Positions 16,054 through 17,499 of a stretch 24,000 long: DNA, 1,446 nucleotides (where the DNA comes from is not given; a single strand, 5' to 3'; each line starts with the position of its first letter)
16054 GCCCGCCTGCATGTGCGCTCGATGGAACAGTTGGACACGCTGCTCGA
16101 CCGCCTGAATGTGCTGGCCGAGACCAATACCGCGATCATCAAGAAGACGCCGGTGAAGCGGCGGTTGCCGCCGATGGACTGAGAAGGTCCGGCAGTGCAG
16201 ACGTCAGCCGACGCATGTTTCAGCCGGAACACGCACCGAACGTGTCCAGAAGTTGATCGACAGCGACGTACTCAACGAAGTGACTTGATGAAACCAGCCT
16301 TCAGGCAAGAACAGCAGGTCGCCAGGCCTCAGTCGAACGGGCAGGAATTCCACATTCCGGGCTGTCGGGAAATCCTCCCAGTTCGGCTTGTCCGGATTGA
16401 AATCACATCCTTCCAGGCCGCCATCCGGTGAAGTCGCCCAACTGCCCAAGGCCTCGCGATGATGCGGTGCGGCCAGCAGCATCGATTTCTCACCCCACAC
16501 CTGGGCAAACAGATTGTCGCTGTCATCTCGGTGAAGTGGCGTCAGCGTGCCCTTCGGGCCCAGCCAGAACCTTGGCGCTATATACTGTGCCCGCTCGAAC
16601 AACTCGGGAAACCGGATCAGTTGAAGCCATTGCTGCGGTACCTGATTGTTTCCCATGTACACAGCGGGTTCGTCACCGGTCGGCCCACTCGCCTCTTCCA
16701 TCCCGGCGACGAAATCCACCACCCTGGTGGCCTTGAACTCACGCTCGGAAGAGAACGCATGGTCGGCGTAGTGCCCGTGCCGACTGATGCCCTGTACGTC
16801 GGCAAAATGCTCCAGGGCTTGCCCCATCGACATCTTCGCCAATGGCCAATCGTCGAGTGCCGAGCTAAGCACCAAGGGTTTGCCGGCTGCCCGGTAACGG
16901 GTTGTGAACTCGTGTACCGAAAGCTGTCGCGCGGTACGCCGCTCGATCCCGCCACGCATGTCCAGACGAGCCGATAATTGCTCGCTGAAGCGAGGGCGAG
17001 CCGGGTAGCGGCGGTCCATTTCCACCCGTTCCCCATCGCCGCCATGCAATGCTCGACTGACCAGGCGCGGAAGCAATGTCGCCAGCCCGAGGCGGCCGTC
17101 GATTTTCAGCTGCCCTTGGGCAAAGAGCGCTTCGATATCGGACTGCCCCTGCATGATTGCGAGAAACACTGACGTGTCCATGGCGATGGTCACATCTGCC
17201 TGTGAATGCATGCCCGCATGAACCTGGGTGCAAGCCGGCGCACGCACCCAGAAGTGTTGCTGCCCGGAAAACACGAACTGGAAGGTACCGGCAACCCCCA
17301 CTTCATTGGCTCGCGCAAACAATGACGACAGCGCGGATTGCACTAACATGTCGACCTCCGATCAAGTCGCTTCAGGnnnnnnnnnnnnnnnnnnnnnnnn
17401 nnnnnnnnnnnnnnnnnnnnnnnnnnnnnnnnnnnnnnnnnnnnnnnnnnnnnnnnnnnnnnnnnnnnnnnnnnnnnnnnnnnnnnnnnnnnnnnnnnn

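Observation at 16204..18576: ATPase-less SbmA/BacA homologue translationally linked to an SCP2-JmjC (FIH-like) hydroxylase fusion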

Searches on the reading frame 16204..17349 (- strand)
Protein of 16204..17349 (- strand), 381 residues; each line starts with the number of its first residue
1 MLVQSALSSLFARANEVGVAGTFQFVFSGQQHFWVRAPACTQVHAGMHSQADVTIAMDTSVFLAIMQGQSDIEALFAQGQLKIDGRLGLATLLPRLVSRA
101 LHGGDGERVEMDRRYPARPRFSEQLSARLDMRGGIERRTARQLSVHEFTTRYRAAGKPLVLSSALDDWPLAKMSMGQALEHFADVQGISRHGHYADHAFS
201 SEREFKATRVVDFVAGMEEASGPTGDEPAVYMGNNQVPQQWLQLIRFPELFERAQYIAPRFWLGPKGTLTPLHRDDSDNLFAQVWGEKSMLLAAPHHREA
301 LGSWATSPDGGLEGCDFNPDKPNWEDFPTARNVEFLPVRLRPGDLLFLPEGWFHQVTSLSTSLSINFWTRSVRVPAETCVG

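Call 5: search_protein_families(library=pfam, proteins=[window:16204-17349:-], max_evalue=0.01)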
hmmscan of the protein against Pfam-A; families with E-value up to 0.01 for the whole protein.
window:16204-17349:- (381 aa): 5 families
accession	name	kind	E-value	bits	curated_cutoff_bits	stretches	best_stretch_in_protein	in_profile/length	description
PF13621.12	Cupin_8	-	3.7e-32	112.7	27.4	1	147-368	3-245/252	Cupin-like domain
PF02036.22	SCP2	-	1.3e-10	41.9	21.3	1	19-96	19-99/101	SCP-2 sterol transfer family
PF08007.18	JmjC_2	-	2.6e-05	24.2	22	1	336-369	86-119/127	JmjC domain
PF14864.11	Alkyl_sulf_C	-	0.00038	21.1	27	1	30-87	46-103/125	Alkyl sulfatase C-terminal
PF02373.28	JmjC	-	0.00046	21.1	24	1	263-366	4-111/114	JmjC domain, hydroxylase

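Call 6: search_protein_families(library=ncbifam, proteins=[window:16204-17349:-], max_evalue=0.01)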
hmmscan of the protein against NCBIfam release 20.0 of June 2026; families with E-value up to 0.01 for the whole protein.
window:16204-17349:- (381 aa): 1 family
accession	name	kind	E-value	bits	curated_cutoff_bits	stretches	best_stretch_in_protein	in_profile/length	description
NF047962.3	SCP2_dom_UbiT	equivalog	0.0011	19.3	46.9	1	46-89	62-105/120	ubiquinone anaerobic biosynthesis accessory factor UbiT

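Call 7: find_homologous_proteins(query=window:16204-17349:-)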
Query window:16204-17349:- (381 aa): 201 proteins with E <= 0.001 among 8000 candidates; the best 120 are listed.
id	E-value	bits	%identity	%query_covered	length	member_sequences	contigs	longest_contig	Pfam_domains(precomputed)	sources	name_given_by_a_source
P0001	1.2e-257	872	99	100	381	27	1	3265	PF13621.13,PF02036.23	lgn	-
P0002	1.9e-219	746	85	100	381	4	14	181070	PF13621.13,PF02036.23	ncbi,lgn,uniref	ncbi:cupin-like domain-containing protein [Pseudomonas soli]|uniref:cupin-like domain-containing pro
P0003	3.0e-218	742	85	100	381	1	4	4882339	PF13621.13,PF02036.23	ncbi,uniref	ncbi:cupin-like domain-containing protein [Pseudomonas phoenicis]|uniref:cupin-like domain-containin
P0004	3.2e-216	735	83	100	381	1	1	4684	PF13621.13,PF02036.23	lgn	-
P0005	9.8e-177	605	72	98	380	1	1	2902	PF13621.13,PF02036.23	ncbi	ncbi:SCP-2 sterol transfer family protein [compost metagenome]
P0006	2.9e-170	584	68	99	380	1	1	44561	PF13621.13,PF02036.23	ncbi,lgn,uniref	ncbi:cupin-like domain-containing protein [Pseudomonas wayambapalatensis]|uniref:cupin-like domain-c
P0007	5.9e-164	563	68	98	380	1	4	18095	PF13621.13,PF02036.23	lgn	-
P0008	9.6e-160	550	66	98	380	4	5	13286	PF13621.13,PF02036.23,PF08007.19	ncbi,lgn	-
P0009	1.3e-159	549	66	98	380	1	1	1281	PF13621.13,PF02036.23,PF08007.19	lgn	-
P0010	8.5e-158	543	65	98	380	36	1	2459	PF13621.13,PF02036.23,PF08007.19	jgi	jgi:hypothetical protein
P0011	1.4e-156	539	62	100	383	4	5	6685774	PF13621.13,PF02036.23,PF08007.19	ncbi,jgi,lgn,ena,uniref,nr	ncbi:cupin-like domain-containing protein [Pseudomonas sp. PDM24]|jgi:hypothetical protein|uniref:cu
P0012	1.4e-156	539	64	98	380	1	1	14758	PF13621.13,PF02036.23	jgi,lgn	jgi:hypothetical protein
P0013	1.9e-153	529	65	98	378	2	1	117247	PF13621.13,PF02036.23,PF08007.19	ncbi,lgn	-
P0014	2.0e-150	519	60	100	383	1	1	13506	PF13621.13,PF02036.23,PF08007.19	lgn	-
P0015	1.0e-138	480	56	98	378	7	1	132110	PF13621.13,PF02036.23,PF08007.19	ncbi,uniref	ncbi:cupin-like domain-containing protein [Pseudomonas fluorescens]|uniref:cupin-like domain-contain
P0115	1.8e-129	450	53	98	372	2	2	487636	PF13621.13,PF02036.23,PF08007.19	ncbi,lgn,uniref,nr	ncbi:hypothetical protein PPUJ20028_10720 [Pseudomonas putida]|uniref:JmjC domain-containing protein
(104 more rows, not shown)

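Call 10: find_related_loci(query=A1, collection=genome_contigs, flank=8000)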
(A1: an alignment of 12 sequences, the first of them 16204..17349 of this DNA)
Query A1 (381 aa) in genome_contigs; peptide patterns used: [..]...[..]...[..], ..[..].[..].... (x = any residue, [..] = any of these).
162 stretches matched a pattern; 128 encode a relative of the query (tblastn E <= 1e-3); the best 80 are kept; 80 distinct loci.
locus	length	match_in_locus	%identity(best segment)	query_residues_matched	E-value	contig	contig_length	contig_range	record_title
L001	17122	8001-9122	65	1-373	4e-163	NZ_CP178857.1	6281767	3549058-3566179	Pseudomonas monachiensis strain PLb12A chromosome, complete genome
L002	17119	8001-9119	56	3-373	2e-141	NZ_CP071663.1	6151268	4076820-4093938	Pseudomonas sp. R1-1 chromosome, complete genome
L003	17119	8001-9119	56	3-373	2e-141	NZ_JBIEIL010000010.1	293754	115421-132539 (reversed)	Pseudomonas retamae strain RB5 Scaffold9_1, whole genome shotgun sequence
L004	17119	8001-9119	56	3-373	3e-141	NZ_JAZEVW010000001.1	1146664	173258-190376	Pseudomonas koreensis strain ESBL8 NODE_1_length_1146664_cov_88.017315, whole genome shotgun sequence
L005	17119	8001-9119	55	3-373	1e-140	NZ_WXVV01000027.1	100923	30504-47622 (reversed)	Pseudomonas crudilactis strain UCMA 17988 contig00027, whole genome shotgun sequence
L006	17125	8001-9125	56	1-373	8e-141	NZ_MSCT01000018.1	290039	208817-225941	Pseudomonas chlororaphis strain PCL1601 cnt18, whole genome shotgun sequence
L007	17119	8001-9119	55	3-373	1e-140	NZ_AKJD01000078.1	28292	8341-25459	Pseudomonas sp. GM80 PMI37_contig96.96, whole genome shotgun sequence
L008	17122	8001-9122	55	3-373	8e-141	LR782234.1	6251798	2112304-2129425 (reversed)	Pseudomonas fluorescens isolate PfAR1 genome assembly, chromosome: 1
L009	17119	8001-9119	55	3-373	1e-140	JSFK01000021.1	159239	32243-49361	Pseudomonas chlororaphis strain EA105 contig_21, whole genome shotgun sequence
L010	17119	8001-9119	55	3-373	1e-140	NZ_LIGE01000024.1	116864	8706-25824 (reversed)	Pseudomonas sp. RIT-PI-r contig_16, whole genome shotgun sequence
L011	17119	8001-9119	55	3-373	2e-140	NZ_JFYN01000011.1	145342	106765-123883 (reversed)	Pseudomonas sp. RIT288 contigs19, whole genome shotgun sequence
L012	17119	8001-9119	55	3-373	2e-140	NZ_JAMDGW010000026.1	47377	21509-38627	Pseudomonas sp. TNT2022 ID642 642_S2_L001_R1_001_contig_26, whole genome shotgun sequence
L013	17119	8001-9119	55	3-373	4e-140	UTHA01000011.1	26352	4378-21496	Pseudomonas sp. 286 isolate p13.D5 genome assembly, contig: 11, whole genome shotgun sequence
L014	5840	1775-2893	55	3-373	1e-140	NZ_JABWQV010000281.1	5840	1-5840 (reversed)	Pseudomonas tehranensis strain SWRI196 contig281, whole genome shotgun sequence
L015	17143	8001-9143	55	3-379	8e-140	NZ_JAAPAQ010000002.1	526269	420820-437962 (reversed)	Pseudomonas koreensis strain 4047 Contig2, whole genome shotgun sequence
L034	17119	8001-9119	55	3-373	5e-139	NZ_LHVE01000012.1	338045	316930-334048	Pseudomonas thivervalensis strain DSM 13194 PREFIX_contig_12, whole genome shotgun sequence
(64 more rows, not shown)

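Call 14: search_protein_families(library=pfam, proteins=[L034:2519-3583:+, L034:4244-6043:+, L034:6197-6931:-, L034:7028-7903:+, L034:9337-10137:+, L034:10130-11953:+, L034:12093-12665:-, L034:12616-13518:+, L034:13487-14479:-], max_evalue=0.0001)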
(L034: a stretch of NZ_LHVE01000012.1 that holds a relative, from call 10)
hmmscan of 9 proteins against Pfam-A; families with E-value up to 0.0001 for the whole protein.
L034:2519-3583:+ (354 aa): 0 families

L034:4244-6043:+ (599 aa): 0 families

L034:6197-6931:- (244 aa): 2 families
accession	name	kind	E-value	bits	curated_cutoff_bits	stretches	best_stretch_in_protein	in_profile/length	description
PF00975.26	Thioesterase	-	2.5e-45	155.9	26.4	1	5-230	2-225/226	Thioesterase domain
PF12697.13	Abhydrolase_6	-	2.8e-08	35.1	26.3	1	35-224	33-215/217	Alpha/beta hydrolase family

L034:7028-7903:+ (291 aa): 5 families
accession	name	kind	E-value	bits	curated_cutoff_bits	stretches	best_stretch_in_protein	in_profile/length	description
PF13847.12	Methyltransf_31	-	3.3e-16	59.7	27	1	67-178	5-125/145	Methyltransferase domain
PF13649.12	Methyltransf_25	-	3.8e-16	60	27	1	69-158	1-97/97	Methyltransferase domain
PF13489.12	Methyltransf_23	-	5.8e-16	59.1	27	1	52-178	7-131/164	Methyltransferase domain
PF08242.18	Methyltransf_12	-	1.9e-15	57.8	30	1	70-160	1-98/98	Methyltransferase domain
PF08241.18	Methyltransf_11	-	3e-14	53.9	21.2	1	71-162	2-95/95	Methyltransferase domain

L034:9337-10137:+ (266 aa): 4 families
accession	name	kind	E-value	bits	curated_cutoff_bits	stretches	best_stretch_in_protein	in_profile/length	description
PF13561.12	adh_short_C2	-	3.2e-62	210.6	27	1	14-257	1-236/236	Enoyl-(Acyl carrier protein) reductase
PF00106.31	adh_short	-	6.3e-54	182.9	26.6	1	8-210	1-194/195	short chain dehydrogenase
PF08659.16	KR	-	2.2e-13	51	22.6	1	10-182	3-166/180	KR domain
PF23441.1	SDR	-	1.7e-05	24.8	27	1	5-258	5-257/258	SDR-like rossmann domain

L034:10130-11953:+ (607 aa): 2 families
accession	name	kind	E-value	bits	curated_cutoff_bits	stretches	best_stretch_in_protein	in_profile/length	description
PF00723.27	Glyco_hydro_15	-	3.5e-64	217.7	22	1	225-591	4-426/427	Glycosyl hydrolases family 15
PF19291.4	TREH_N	-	1.6e-18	67.2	23.1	1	8-145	12-143/211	Trehalase-like, N-terminal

L034:12093-12665:- (190 aa): 0 families

L034:12616-13518:+ (300 aa): 3 families
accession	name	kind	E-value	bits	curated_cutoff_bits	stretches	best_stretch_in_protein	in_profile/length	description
PF00561.26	Abhydrolase_1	-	1.6e-20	74.3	25.8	1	29-282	2-240/245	alpha/beta hydrolase fold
PF12697.13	Abhydrolase_6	-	5.1e-13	50.6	26.3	1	30-291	1-215/217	Alpha/beta hydrolase family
PF12146.15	Hydrolase_4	-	1.5e-05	24.9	27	0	30-127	7-105/239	Serine aminopeptidase, S33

L034:13487-14479:- (330 aa): 3 families
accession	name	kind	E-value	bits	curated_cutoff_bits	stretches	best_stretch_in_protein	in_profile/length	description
PF12833.13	HTH_18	-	1.8e-21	76.7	33.6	1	239-318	1-80/80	Helix-turn-helix domain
PF01965.30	DJ-1_PfpI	-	1e-18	68.1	26.6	1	6-179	1-165/165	DJ-1/PfpI family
PF00165.29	HTH_AraC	-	3.6e-15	56.1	26.6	1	280-316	6-41/42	Bacterial regulatory helix-turn-helix proteins, AraC family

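Call 15: search_protein_families(library=pfam, proteins=[L001:1918-3192:+, L001:3203-5356:+, L001:5353-6768:+, L001:6847-7959:+, L001:8001-9143:+, L001:9340-10422:-, L001:10479-11321:+, L001:11689-12648:+, L001:13120-15375:-], max_evalue=0.0001)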
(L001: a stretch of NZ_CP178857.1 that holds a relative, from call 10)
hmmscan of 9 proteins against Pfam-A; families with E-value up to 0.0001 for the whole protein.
L001:1918-3192:+ (424 aa): 3 families
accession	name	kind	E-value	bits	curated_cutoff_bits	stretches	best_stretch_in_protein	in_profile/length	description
PF13437.12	HlyD_3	-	7.1e-19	69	22.2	1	267-358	2-90/106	HlyD family secretion protein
PF16576.10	HlyD_D23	-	4.8e-14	52.6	30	1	192-350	52-190/214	Barrel-sandwich domain of CusB or HlyD membrane-fusion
PF00364.28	Biotin_lipoyl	-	1.1e-05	25.6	22.1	0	262-295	40-73/73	Biotin-requiring enzyme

L001:3203-5356:+ (717 aa): 4 families
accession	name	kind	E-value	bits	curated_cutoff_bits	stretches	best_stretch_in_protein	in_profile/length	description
PF00664.28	ABC_membrane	-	3e-39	135.8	28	1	173-438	4-272/274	ABC transporter transmembrane region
PF03412.21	Peptidase_C39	-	2e-37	128.4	22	1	15-143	2-132/133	Peptidase C39 family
PF00005.33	ABC_tran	-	2.3e-33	116.1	25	1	504-653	1-137/137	ABC transporter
PF02463.25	SMC_N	-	2.4e-06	27.6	40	0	548-692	135-210/220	RecF/RecN/SMC N terminal domain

L001:5353-6768:+ (471 aa): 1 family
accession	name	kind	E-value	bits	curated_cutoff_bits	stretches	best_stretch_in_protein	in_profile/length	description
PF02321.23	OEP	-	1.6e-48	165.4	22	2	277-464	2-187/187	Outer membrane efflux protein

L001:6847-7959:+ (370 aa): 2 families
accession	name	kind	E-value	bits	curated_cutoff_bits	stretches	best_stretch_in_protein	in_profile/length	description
PF06472.20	ABC_membrane_2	-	8e-39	134.1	24.4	1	38-301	13-269/269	ABC transporter transmembrane region 2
PF05992.17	SbmA_BacA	-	3.1e-35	122.6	24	1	37-350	5-313/315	SbmA/BacA-like family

L001:8001-9143:+ (380 aa): 5 families
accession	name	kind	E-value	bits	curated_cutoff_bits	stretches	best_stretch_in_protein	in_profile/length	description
PF13621.12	Cupin_8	-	1.9e-30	107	27.4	1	148-370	3-246/252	Cupin-like domain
PF02036.22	SCP2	-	5.1e-10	40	21.3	1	19-96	19-99/101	SCP-2 sterol transfer family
PF08007.18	JmjC_2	-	1.2e-05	25.3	22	1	321-367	72-116/127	JmjC domain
PF14864.11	Alkyl_sulf_C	-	2.4e-05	25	27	1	18-91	31-107/125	Alkyl sulfatase C-terminal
PF02373.28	JmjC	-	6.8e-05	23.7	24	0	264-367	4-111/114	JmjC domain, hydroxylase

L001:9340-10422:- (360 aa): 1 family
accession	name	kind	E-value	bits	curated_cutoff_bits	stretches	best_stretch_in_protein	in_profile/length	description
PF04116.19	FA_hydroxylase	-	1.2e-24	87.7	31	1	141-286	4-132/132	Fatty acid hydroxylase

L001:10479-11321:+ (280 aa): 0 families

L001:11689-12648:+ (319 aa): 2 families
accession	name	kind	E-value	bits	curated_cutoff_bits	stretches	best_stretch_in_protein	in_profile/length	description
PF16576.10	HlyD_D23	-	1.1e-08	35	30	1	67-239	23-188/214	Barrel-sandwich domain of CusB or HlyD membrane-fusion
PF13437.12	HlyD_3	-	5.7e-06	27.5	22.2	0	69-121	5-51/106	HlyD family secretion protein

L001:13120-15375:- (751 aa): 5 families
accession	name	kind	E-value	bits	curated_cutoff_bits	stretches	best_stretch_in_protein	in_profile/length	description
PF00171.27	Aldedh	-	7.2e-174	579.1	23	1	275-738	4-461/461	Aldehyde dehydrogenase family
PF12804.13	NTP_transf_3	-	8.7e-22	78.4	27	1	12-164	1-144/160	MobA-like NTP transferase domain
PF00483.29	NTP_transferase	-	1.2e-09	38.5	21.2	1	12-159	2-158/245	Nucleotidyl transferase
PF01128.25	IspD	-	1.1e-06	29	27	1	12-133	3-121/221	2-C-methyl-D-erythritol 4-phosphate cytidylyltransferase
PF02348.25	CTP_transf_3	-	2.8e-05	24.5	22.6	1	29-129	16-114/217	Cytidylyltransferase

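Call 18: find_encoding_contigs(protein=P0002, flank=10000, max_places=3)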
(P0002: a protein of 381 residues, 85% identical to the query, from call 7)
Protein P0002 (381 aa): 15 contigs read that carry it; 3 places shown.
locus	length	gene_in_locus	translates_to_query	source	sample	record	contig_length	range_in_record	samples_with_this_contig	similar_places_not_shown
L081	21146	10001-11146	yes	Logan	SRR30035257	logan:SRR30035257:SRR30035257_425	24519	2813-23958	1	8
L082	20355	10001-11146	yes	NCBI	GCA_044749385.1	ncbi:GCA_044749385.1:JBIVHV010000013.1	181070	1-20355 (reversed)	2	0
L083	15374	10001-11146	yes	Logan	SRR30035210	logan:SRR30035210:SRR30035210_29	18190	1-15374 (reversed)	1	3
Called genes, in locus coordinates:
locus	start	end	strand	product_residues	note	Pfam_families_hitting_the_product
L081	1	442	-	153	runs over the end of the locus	PF02794:HlyC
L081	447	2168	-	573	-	-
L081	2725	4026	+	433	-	PF25919:BSH_CusB (faint), PF00364:Biotin_lipoyl (faint), PF26002:Beta-barrel_AprE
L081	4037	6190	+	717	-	PF03412:Peptidase_C39, PF00664:ABC_membrane, PF00005:ABC_tran, PF02463:SMC_N (weak)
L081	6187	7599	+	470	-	PF02321:OEP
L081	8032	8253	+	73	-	-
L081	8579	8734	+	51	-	-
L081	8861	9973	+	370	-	PF05992:SbmA_BacA, PF06472:ABC_membrane_2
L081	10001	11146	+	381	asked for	PF02036:SCP2, PF13621:Cupin_8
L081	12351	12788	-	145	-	PF13404:HTH_AsnC-type, PF13412:HTH_24, PF09339:HTH_IclR (weak), PF01037:AsnC_trans_reg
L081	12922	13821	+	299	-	PF00892:EamA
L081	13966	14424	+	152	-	PF08479:POTRA_2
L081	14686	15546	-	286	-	PF13409:GST_N_2 (weak), PF00043:GST_C, PF14497:GST_C_3 (weak), PF13410:GST_C_2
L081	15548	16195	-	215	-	PF02525:Flavodoxin_2, PF03358:FMN_red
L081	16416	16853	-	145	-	PF03061:4HBT (weak)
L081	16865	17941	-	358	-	PF02771:Acyl-CoA_dh_N (weak), PF02770:Acyl-CoA_dh_M, PF00441:Acyl-CoA_dh_1, PF08028:Acyl-CoA_dh_2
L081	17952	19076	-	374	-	PF01266:DAO (faint), PF01494:FAD_binding_3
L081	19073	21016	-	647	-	PF13522:GATase_6, PF13537:GATase_7, PF00733:Asn_synthase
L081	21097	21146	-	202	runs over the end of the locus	?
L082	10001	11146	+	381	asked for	PF02036:SCP2, PF13621:Cupin_8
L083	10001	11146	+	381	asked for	PF02036:SCP2, PF13621:Cupin_8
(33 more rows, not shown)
